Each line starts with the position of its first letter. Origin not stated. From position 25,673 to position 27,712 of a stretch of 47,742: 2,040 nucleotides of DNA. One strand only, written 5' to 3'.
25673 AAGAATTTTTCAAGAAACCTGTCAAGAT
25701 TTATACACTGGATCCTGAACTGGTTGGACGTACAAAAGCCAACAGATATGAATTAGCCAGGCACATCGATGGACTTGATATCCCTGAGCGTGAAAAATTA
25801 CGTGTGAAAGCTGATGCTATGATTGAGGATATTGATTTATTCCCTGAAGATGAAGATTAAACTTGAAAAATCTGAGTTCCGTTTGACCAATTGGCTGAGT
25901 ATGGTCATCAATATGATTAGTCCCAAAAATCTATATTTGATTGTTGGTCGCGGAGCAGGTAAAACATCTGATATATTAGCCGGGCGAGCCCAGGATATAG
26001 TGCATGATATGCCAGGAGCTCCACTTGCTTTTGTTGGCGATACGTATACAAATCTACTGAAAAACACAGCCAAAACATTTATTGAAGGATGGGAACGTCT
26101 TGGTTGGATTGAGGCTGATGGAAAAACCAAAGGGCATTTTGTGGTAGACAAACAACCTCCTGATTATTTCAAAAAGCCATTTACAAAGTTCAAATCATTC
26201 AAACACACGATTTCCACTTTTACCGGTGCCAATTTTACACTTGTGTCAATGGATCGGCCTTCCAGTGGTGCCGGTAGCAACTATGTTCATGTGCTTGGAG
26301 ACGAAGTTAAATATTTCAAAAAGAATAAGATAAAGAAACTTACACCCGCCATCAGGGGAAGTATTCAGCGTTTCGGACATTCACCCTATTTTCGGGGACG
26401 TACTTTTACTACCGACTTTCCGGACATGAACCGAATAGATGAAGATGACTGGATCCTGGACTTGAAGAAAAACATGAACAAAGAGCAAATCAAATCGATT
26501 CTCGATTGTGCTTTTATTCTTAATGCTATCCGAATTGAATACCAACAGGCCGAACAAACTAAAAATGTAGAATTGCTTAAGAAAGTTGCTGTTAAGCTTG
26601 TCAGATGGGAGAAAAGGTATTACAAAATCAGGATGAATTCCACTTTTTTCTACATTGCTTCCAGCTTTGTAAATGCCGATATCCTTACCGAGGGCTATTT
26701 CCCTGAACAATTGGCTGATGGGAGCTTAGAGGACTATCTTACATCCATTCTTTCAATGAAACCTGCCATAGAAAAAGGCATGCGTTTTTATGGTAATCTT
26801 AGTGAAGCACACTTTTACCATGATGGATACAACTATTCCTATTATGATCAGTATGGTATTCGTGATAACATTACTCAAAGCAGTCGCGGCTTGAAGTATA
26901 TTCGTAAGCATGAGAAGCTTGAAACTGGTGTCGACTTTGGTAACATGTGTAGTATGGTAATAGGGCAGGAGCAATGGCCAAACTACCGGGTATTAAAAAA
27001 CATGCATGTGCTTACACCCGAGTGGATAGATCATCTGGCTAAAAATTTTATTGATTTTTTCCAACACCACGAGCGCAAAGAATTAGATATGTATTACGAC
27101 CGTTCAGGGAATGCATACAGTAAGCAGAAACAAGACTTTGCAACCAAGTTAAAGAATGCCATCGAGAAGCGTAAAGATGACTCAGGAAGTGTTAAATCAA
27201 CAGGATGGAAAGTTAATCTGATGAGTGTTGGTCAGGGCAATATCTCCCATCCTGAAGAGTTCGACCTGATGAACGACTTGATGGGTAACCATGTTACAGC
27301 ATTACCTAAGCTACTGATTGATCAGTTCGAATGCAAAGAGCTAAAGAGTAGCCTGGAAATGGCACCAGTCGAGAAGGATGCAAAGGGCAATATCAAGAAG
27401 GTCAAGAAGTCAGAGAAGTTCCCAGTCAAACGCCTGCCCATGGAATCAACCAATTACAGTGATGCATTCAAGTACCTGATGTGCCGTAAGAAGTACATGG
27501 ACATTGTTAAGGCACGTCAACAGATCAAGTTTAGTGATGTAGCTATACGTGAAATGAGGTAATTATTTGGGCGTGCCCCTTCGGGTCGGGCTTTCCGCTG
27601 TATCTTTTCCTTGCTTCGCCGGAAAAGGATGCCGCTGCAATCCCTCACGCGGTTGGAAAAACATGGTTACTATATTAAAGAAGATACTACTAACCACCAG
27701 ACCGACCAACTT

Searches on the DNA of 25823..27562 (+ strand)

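Call 20: search_rna_families(sources=[L001, L002, L004, L005, L012, L025, L028], threshold=gathering)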
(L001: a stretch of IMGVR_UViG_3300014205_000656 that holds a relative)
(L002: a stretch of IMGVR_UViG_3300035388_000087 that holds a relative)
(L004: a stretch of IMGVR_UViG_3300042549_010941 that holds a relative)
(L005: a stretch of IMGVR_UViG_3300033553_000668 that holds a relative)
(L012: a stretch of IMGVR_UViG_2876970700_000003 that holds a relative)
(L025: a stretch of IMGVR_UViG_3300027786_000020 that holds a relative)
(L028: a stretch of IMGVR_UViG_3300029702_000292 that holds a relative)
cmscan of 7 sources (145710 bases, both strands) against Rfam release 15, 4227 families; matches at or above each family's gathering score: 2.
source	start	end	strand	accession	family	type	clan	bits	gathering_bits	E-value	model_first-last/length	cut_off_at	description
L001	11761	11841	-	RF01705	Flavo-1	Gene; sRNA;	-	54.6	42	1e-08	1-76/76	no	Flavo-1 RNA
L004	21142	21219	+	RF02944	c4-2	Gene; sRNA;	CL00128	49.8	41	1.6e-07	1-79/79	no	c4-2 RNA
